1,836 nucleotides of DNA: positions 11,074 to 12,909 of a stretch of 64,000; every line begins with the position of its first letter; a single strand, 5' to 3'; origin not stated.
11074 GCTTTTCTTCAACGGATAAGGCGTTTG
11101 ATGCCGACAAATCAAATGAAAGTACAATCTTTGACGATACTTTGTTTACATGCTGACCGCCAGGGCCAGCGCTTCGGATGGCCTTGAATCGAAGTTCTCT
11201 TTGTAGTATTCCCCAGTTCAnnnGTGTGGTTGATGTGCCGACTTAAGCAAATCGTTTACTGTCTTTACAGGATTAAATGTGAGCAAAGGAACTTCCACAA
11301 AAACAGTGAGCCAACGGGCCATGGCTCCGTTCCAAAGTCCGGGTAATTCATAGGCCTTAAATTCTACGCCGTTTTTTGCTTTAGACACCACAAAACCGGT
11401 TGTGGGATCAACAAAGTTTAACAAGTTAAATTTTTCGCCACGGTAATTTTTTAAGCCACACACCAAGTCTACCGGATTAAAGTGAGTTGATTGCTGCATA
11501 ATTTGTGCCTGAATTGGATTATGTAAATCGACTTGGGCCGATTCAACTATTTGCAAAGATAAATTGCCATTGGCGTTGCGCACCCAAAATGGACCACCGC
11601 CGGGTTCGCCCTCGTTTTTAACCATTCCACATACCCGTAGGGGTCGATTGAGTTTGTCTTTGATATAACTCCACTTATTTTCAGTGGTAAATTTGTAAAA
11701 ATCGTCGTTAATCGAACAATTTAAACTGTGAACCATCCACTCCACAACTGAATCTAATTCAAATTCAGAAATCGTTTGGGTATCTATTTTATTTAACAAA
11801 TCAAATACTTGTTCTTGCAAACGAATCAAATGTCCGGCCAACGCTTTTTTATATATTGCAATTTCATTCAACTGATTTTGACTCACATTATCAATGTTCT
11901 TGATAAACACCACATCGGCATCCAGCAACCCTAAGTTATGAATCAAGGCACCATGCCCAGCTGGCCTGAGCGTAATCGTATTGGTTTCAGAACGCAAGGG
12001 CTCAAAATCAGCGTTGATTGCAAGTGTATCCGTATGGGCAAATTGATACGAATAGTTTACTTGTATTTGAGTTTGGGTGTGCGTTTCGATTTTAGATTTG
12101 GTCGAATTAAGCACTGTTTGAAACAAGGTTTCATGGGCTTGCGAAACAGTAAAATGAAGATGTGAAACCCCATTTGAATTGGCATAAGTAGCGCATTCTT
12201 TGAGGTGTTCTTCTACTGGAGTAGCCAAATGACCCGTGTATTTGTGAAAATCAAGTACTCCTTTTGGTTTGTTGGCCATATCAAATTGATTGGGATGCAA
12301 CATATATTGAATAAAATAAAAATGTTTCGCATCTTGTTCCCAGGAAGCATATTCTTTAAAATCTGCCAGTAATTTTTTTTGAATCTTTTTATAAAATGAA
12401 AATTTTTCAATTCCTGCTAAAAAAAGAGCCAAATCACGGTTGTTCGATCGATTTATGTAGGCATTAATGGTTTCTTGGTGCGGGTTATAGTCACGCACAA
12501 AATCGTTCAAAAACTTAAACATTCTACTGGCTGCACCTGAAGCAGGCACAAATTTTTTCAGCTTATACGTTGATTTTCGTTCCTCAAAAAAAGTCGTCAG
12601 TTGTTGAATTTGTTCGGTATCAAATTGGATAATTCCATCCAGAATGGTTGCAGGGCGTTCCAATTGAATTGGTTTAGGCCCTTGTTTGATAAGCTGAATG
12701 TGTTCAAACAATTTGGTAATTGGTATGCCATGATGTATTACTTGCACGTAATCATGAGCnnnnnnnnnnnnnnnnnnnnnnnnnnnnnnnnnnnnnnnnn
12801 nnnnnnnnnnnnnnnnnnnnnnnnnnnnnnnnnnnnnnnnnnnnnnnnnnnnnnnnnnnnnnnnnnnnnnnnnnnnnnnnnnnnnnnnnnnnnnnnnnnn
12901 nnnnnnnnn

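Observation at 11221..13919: PnuC plus NadR-kinase::DUF4301 fusion: candidate two-step salvage enzyme with a UGPase-like nucleotidyltransferase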

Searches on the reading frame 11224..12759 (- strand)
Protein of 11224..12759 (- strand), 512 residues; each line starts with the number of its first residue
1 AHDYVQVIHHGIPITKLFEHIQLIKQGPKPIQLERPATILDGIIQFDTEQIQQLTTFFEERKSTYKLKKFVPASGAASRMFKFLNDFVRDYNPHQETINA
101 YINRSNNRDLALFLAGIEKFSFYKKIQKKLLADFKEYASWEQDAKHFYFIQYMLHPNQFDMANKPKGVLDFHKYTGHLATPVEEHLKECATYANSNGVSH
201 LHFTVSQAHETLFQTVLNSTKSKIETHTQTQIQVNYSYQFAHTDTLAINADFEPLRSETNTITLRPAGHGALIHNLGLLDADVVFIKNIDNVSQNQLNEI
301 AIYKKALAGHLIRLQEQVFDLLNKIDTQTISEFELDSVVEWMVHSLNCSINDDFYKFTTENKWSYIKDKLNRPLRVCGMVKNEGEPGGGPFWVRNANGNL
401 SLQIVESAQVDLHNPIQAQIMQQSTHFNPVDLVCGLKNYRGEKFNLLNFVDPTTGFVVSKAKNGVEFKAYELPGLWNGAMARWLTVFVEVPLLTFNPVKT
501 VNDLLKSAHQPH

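Call 21: search_protein_representatives(protein=window:11224-12759:-)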
Query: 512 residues. Proteins with E-value up to 0.001 (for the whole library): 2519; up to 1e-10: 1731; up to 1e-30: 1059. The best 150 are listed.
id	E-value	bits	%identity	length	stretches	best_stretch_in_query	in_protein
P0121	8.9e-191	651.2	55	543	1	3-511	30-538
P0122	3.1e-179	613.1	53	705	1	2-511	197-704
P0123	1.1e-157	542.0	49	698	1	3-511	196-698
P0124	2.2e-145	501.5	46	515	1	7-510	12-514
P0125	2.1e-141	488.3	45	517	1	9-510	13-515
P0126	6.4e-139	480.1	44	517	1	3-510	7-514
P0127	1.3e-137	475.9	44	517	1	6-510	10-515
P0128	1.5e-128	445.9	42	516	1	4-510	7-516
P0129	5.7e-128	444.0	42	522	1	2-510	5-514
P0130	1.1e-126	439.8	46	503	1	8-510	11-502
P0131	1.9e-123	429.1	42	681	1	6-505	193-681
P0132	3.6e-123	428.2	43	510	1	3-511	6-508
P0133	4.9e-123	427.8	42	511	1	4-509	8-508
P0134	7.5e-122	423.9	41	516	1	5-510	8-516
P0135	1.7e-121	422.7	43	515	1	19-510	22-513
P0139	2.8e-119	415.4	42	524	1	18-510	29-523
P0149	5.7e-116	404.4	40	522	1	5-509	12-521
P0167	2.2e-113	395.9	40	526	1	11-509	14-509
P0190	2.0e-110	386.2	38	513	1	8-509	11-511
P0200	3.8e-109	381.9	38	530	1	11-510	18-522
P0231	6.2e-106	371.3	36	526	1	2-510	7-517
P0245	2.3e-104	366.2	38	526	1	11-510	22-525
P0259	2.0e-103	363.1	36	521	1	3-510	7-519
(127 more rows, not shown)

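Call 22: predict_structure(alignment_id=A1)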
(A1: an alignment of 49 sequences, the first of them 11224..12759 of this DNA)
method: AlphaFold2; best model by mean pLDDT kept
length: 512 residues; sequences in the alignment: 49
mean_pLDDT: 84.4   pTM: 0.85
mean pLDDT of the five models: 84.4, 83.9, 83.7, 82.3, 79.6
residues with pLDDT >= 90: 213; 70-90: 250; 50-70: 45; < 50: 4
segments of 3 or more residues with pLDDT < 50: 510-512
pLDDT, mean of each block of 10 residues (from residue 1): 72 75 67 78 87 97 95 75 91 93 92 92 93 93 95 92 87 81 92 94 86 92 94 89 78 80 74 86 91 79 96 96 91 86 85 88 93 91 62 76 76 85 76 93 88 71 72 67 86 76 68 38
secondary structure, 60 per line:
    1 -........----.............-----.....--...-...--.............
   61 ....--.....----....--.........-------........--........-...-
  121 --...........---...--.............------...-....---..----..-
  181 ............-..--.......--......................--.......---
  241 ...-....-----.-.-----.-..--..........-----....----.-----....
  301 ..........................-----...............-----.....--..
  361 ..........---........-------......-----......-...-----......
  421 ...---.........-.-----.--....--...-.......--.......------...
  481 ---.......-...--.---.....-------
elements in order: H2-9 H14-26 E32-36 E43-45 H48-64 E67-71 H82-90 H98-105 H108-115 H123-133 H142-154 H181-192 E198-204 H207-228 E231-237 E245-248 H268-277 E283-286 H297-326 H332-346 H352-356 H359-370 E374-381 E389-394 E400-405 H415-423 E427-435 H446-449 E456-462 E465-471 E484-490 H501-505

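Call 25: fold_search(model_id=the predicted structure, library=pdb)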
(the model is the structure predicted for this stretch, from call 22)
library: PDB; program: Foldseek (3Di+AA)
matches with E <= 10: 552; with E <= 0.001: 25
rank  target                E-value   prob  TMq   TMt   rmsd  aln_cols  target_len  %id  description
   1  3r3i_A                2.0e-09  1.00  0.38  0.42   8.4       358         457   16  Crystal Structure of C-terminal truncation of UDP-glucose Pyrophosphorylase of Homo sapiens (released 2012-03-21)
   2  3r3i_B                1.5e-08  1.00  0.36  0.39   7.9       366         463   16  Crystal Structure of C-terminal truncation of UDP-glucose Pyrophosphorylase of Homo sapiens (released 2012-03-21)
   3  4bma_A                1.7e-08  1.00  0.49  0.53   6.5       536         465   10  structural of Aspergillus fumigatus UDP-N-acetylglucosamine pyrophosphorylase (released 2013-05-15)
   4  3r2w_B                1.7e-08  1.00  0.37  0.40   8.4       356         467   16  Crystal Structure of UDP-glucose Pyrophosphorylase of Homo Sapiens (released 2012-02-08)
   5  2yqc                  1.8e-08  1.00  0.49  0.52   6.0       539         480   10  Crystal Structure of uridine-diphospho-N-acetylglucosamine pyrophosphorylase from Candida albicans, in the apo-like form (released 2007-05-22)
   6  3r2w_A                2.0e-08  1.00  0.39  0.42   7.3       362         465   16  Crystal Structure of UDP-glucose Pyrophosphorylase of Homo Sapiens (released 2012-02-08)
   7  9swy_A                2.0e-08  1.00  0.46  0.49   6.3       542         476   10  The structure of AfUAP1 in complex with GlcNAc-1P (released 2026-01-28)
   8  3r3i_D                3.0e-08  1.00  0.38  0.42   5.7       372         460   17  Crystal Structure of C-terminal truncation of UDP-glucose Pyrophosphorylase of Homo sapiens (released 2012-03-21)
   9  2icx_B                3.4e-08  1.00  0.37  0.41   5.6       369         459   15  Crystal Structure of a Putative UDP-glucose Pyrophosphorylase from Arabidopsis Thaliana with Bound UTP (released 2006-09-26)
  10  3r2w_D                4.5e-08  1.00  0.38  0.41   5.5       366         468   16  Crystal Structure of UDP-glucose Pyrophosphorylase of Homo Sapiens (released 2012-02-08)
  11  2icy_MODEL_1_B        4.5e-08  1.00  0.43  0.47   6.8       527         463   14  Crystal Structure of a Putative UDP-glucose Pyrophosphorylase from Arabidopsis Thaliana with Bound UDP-glucose (released 2006-10-03)
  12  3r3i_C                5.4e-08  1.00  0.32  0.36   8.2       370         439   14  Crystal Structure of C-terminal truncation of UDP-glucose Pyrophosphorylase of Homo sapiens (released 2012-03-21)
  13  5weg_A                5.7e-08  1.00  0.43  0.47   9.1       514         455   12  Crystal Structure of UDP-glucose pyrophosphorylase from Sugarcane (released 2018-03-14)
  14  9g63_A                6.4e-08  1.00  0.45  0.50   5.8       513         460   10  The structure of Aspergillus fumigatus UDP-GlcNAc pyrophosphorylase in complex with fragments (released 2025-07-30)
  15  3r2w_C                7.2e-08  1.00  0.35  0.39   8.4       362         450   15  Crystal Structure of UDP-glucose Pyrophosphorylase of Homo Sapiens (released 2012-02-08)
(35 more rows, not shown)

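Call 27: search_solved_structures(query=A2, max_evalue=10, show_alignments=4)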
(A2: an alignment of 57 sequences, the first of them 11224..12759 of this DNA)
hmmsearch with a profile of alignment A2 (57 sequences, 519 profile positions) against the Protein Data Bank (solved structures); distinct sequences matched with E-value up to 10: 1.
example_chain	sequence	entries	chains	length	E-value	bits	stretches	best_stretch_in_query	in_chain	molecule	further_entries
3oc9_A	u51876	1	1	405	0.12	14.4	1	203-327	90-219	UDP-N-acetylglucosamine pyrophosphorylase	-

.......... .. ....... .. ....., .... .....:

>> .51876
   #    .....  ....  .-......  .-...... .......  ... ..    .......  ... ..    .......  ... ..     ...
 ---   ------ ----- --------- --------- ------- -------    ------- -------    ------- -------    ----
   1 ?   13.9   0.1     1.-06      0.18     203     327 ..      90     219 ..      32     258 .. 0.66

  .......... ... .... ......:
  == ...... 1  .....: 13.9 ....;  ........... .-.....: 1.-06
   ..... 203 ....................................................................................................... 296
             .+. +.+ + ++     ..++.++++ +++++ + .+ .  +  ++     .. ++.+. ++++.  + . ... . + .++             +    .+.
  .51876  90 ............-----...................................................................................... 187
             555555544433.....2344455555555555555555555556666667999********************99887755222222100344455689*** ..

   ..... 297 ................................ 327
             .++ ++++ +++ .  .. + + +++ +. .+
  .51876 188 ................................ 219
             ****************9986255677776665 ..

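Call 28: find_homologous_proteins(query=A2, max_evalue=0.00001)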
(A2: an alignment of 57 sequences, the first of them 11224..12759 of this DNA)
Query A2 (57 sequences) (512 aa, profile of the alignment): 8000 proteins with E <= 0.00001 among 8000 candidates; the best 120 are listed.
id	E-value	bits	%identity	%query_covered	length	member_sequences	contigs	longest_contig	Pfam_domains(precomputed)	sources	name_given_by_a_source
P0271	8.9e-227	772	45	99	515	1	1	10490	PF14134.12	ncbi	-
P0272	7.8e-226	769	45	99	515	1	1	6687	PF14134.12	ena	-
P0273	1.5e-225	768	44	99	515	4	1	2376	PF14134.12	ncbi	-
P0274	1.6e-225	768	44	99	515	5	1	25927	PF14134.12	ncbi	-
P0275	1.1e-223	762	43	100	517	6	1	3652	PF14134.12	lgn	-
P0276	1.2e-223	762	46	99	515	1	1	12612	PF14134.12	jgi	jgi:hypothetical protein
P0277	3.0e-223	761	43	99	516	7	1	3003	PF14134.12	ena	-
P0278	7.2e-223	759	43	99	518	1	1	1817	PF14134.12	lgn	-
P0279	1.3e-222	758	41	99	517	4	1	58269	PF14134.12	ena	-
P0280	2.5e-222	758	42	99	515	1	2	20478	PF14134.12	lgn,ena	-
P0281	2.7e-222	757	43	99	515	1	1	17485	PF14134.12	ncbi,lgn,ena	-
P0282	6.8e-222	756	44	99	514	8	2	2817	PF14134.12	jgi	-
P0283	7.3e-222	756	43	99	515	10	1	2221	PF14134.12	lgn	-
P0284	2.9e-221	754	43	99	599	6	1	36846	PF14134.12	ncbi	-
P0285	5.1e-221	753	42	100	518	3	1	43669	PF14134.12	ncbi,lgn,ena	-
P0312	5.4e-219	747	44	99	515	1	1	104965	PF14134.12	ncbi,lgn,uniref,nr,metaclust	ncbi:DUF4301 family protein [Flexithrix dorotheae]|uniref:DUF4301 family protein n=1 Tax=Flexithrix 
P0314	5.7e-219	746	47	99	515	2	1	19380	PF14134.12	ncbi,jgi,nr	ncbi:MAG: DUF4301 family protein [Chlorobi bacterium]|nr:DUF4301 family protein [Chlorobiota bacteri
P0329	2.8e-218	744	41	99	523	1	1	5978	PF14134.12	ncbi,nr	ncbi:MAG TPA: DUF4301 family protein [Thermodesulfobacteriota bacterium]|nr:DUF4301 family protein [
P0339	6.0e-218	743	44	99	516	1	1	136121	PF14134.12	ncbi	ncbi:MAG: DUF4301 family protein [Bacteroidales bacterium]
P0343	8.2e-218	743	45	99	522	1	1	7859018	PF14134.12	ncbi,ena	-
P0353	1.5e-217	742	41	100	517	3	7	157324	PF14134.12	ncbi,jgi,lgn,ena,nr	ncbi:MAG: DUF4301 family protein [Lentimicrobiaceae bacterium]|nr:DUF4301 family protein [Lentimicro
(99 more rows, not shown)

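Call 29: find_related_loci(query=A2, collection=genome_contigs, flank=8000)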
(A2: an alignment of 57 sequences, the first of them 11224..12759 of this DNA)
Query A2 (512 aa) in genome_contigs; peptide patterns used: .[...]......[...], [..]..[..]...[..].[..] (x = any residue, [..] = any of these).
600 stretches matched a pattern (row limit reached: there are more); 597 encode a relative of the query (tblastn E <= 1e-3); the best 80 are kept; 80 distinct loci.
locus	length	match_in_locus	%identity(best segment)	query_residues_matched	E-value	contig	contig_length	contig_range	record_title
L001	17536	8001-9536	55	1-512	0e+0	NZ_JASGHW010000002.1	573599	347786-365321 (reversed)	MAG: Flavobacterium sp. isolate 5N022 JMF-2111-06-0005.ont.bin.22_1, whole genome shotgun sequence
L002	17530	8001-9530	54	3-512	0e+0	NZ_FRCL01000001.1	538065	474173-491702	Flavobacterium xinjiangense strain CGMCC 1.2749, whole genome shotgun sequence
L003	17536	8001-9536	53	1-512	0e+0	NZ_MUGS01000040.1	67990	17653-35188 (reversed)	Flavobacterium araucananum strain DSM 24704 43413_contig_40, whole genome shotgun sequence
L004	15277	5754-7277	54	3-512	0e+0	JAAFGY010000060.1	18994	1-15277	MAG: Flavobacterium sp. isolate Bin2_5 scaffold_1176, whole genome shotgun sequence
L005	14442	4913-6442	54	1-512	0e+0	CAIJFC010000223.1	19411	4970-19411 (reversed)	MAG: uncultured Bacteroidetes bacterium isolate Erken-D8_bin-0124 genome assembly, contig: bin-0124:223/366, whole genom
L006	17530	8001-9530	53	3-512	0e+0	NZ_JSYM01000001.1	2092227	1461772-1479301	Flavobacterium sp. AED Contig01, whole genome shotgun sequence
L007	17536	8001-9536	51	1-512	0e+0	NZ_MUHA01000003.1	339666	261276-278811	Flavobacterium oncorhynchi strain CCUG 59446 43445_contig_3, whole genome shotgun sequence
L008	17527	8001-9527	53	1-511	0e+0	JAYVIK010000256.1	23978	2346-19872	MAG: Flavobacterium sp. isolate GL51_DN_metabinner_15_sub GL51_DN_metabinner_15_sub_255, whole genome shotgun sequence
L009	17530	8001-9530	53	3-512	0e+0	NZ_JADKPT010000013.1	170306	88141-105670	Flavobacterium sp. LC2016-12 Contig_13, whole genome shotgun sequence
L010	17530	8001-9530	52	3-512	0e+0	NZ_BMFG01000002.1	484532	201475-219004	Flavobacterium orientale strain CGMCC 1.12506 sequence02, whole genome shotgun sequence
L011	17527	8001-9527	53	2-510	0e+0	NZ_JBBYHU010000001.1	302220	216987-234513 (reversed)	Flavobacterium sp. DGU99 contig1, whole genome shotgun sequence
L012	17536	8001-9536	51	1-512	9e-180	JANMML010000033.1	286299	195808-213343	MAG: Flavobacterium sp. isolate OTE_58_metabat_517 OTE_58_k141_5611759, whole genome shotgun sequence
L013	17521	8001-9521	50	1-510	3e-176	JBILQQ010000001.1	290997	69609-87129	MAG: Flavobacterium sp. isolate ME2018-06-07_3300034013_group8_bin111 Rohwer_bin914_scaffold_2_c1, whole genome shotgun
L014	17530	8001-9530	50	3-512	7e-175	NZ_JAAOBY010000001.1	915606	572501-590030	Flavobacterium turcicum strain F-339 Seq1, whole genome shotgun sequence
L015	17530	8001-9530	52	1-511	2e-174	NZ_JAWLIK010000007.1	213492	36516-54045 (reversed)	Flavobacterium sp. DG1-102-2 NODE_7_length_213492_cov_29.801841, whole genome shotgun sequence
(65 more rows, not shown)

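Call 32: find_encoding_contigs(protein=P0312, flank=7000, max_places=1)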
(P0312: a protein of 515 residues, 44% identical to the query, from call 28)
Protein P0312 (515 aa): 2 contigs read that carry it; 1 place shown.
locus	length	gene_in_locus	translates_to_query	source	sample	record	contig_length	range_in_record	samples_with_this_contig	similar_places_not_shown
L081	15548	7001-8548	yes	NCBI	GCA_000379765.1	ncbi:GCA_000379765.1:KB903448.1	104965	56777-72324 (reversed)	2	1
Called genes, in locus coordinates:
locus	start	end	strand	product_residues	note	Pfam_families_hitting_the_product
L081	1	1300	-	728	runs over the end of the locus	PF01642:MM_CoA_mutase, PF02310:B12-binding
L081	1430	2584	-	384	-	PF03977:OAD_beta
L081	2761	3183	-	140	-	PF25919:BSH_CusB (faint), PF25917:BSH_RND, PF25973:BSH_CzcB (faint), PF25997:BSH_YhbJ (faint), PF00364:Biotin_lipoyl, PF25984:BSH_YknX (faint)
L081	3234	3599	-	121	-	PF04277:OAD_gamma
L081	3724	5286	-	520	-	PF01039:Carboxyl_trans, PF03255:ACCA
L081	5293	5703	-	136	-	PF00903:Glyoxalase, PF13468:Glyoxalase_3, PF13669:Glyoxalase_4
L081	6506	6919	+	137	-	PF01575:MaoC_dehydratas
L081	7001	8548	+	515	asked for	PF14134:DUF4301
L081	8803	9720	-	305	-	PF13785:DUF4178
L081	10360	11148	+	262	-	PF25062:ARM_TT21_N (faint), PF07719:TPR_2 (faint), PF13181:TPR_8 (faint), PF13424:TPR_12 (faint), PF13428:TPR_14 (faint), PF00515:TPR_1 (faint), PF13432:TPR_16 (faint), PF14559:TPR_19 (faint)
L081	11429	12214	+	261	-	PF00515:TPR_1 (faint), PF07719:TPR_2 (faint), PF13181:TPR_8 (faint), PF13428:TPR_14 (faint), PF14559:TPR_19 (faint), PF25062:ARM_TT21_N (faint)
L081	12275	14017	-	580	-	PF00089:Trypsin (faint), PF18962:Por_Secre_tail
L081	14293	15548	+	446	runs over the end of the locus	PF07719:TPR_2 (faint), PF13431:TPR_17 (faint), PF14559:TPR_19 (faint), PF00004:AAA, PF17862:AAA_lid_3 (faint)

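Call 33: find_encoding_contigs(protein=P0339, flank=7000, max_places=1)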
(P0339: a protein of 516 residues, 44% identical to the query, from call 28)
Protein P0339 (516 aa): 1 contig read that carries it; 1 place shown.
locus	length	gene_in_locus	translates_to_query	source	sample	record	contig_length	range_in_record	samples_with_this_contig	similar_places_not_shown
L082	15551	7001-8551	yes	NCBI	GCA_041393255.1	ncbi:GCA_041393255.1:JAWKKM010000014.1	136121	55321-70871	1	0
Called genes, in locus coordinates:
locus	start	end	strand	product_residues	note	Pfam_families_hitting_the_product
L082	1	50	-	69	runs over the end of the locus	PF00072:Response_reg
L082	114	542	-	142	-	PF02518:HATPase_c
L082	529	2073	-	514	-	PF13426:PAS_9 (faint), PF00989:PAS (faint), PF13188:PAS_8 (faint), PF01590:GAF, PF13185:GAF_2 (weak), PF00512:HisKA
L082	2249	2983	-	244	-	PF03575:Peptidase_S51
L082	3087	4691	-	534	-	PF07719:TPR_2 (faint), PF13424:TPR_12 (faint), PF13181:TPR_8 (faint)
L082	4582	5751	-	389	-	-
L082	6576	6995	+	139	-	-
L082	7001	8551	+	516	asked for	PF14134:DUF4301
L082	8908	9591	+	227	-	PF00474:SSF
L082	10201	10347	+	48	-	-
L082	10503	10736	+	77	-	-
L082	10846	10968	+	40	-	-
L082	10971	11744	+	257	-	PF01979:Amidohydro_1, PF07969:Amidohydro_3 (faint)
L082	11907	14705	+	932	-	PF07719:TPR_2 (faint), PF13428:TPR_14 (faint), PF13424:TPR_12 (weak), PF13424:TPR_12, PF14938:SNAP, PF13424:TPR_12, PF14938:SNAP (weak), PF13424:TPR_12 (weak), +10 more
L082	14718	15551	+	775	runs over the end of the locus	PF00515:TPR_1 (faint), PF07719:TPR_2 (faint), PF13181:TPR_8 (faint), PF13374:TPR_10 (faint), PF13424:TPR_12 (weak), PF13428:TPR_14 (faint), PF13424:TPR_12 (weak), PF12770:CHAT, +2 more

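Call 34: find_encoding_contigs(protein=P0314, flank=7000, max_places=1)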
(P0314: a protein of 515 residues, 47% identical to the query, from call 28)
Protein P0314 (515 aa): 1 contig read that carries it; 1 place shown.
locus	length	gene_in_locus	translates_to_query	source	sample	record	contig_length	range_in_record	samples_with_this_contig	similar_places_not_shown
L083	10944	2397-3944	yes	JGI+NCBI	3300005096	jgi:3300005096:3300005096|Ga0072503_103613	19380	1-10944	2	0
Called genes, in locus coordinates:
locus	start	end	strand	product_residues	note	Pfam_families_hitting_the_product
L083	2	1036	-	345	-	?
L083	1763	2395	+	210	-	-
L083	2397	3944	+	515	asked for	PF14134:DUF4301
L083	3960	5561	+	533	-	PF00515:TPR_1 (weak), PF07719:TPR_2 (faint), PF13181:TPR_8 (faint), PF13414:TPR_11 (faint), PF13431:TPR_17 (faint)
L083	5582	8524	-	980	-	PF01839:FG-GAP (faint), PF13517:FG-GAP_3, PF18962:Por_Secre_tail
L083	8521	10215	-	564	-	PF01839:FG-GAP (faint), PF13517:FG-GAP_3, PF18962:Por_Secre_tail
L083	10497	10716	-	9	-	-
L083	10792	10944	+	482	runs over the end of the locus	PF00474:SSF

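Call 35: search_protein_families(library=pfam, proteins=[L083:1763-2395:+, L082:6576-6995:+, L081:6506-6919:+, L083:2-1036:-, L082:4582-5751:-], max_evalue=0.1)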
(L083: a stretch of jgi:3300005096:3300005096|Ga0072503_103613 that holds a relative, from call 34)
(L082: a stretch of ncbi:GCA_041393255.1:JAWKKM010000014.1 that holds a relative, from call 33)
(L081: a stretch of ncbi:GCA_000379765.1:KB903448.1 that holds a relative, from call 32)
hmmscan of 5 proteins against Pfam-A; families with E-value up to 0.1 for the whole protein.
L083:1763-2395:+ (210 aa): 2 families
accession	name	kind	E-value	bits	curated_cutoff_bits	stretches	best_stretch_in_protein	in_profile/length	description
PF00685.33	Sulfotransfer_1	-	0.00016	21.6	22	1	52-201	87-251/255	Sulfotransferase domain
PF13469.12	Sulfotransfer_3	-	0.035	14.8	27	1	93-146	156-211/216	Sulfotransferase family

L082:6576-6995:+ (139 aa): 2 families
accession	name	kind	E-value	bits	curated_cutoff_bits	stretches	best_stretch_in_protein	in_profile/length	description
PF00685.33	Sulfotransfer_1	-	0.001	18.9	22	1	21-121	134-242/255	Sulfotransferase domain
PF13469.12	Sulfotransfer_3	-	0.021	15.5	27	1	16-77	145-213/216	Sulfotransferase family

L081:6506-6919:+ (137 aa): 2 families
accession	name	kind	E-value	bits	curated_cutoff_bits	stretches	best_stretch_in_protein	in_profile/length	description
PF01575.25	MaoC_dehydratas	-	6.4e-21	74.7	27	1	12-114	13-117/123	MaoC like domain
PF13452.11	FAS1_DH_region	-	0.065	13.8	22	1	17-50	14-47/132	FAS1-like, dehydratase domain region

L083:2-1036:- (345 aa): 1 family
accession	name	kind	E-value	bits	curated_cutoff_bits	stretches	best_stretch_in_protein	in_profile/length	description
PF04356.17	DUF489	-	0.0027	18.2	26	1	205-288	34-116/192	Protein of unknown function (DUF489)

L082:4582-5751:- (389 aa): 0 families
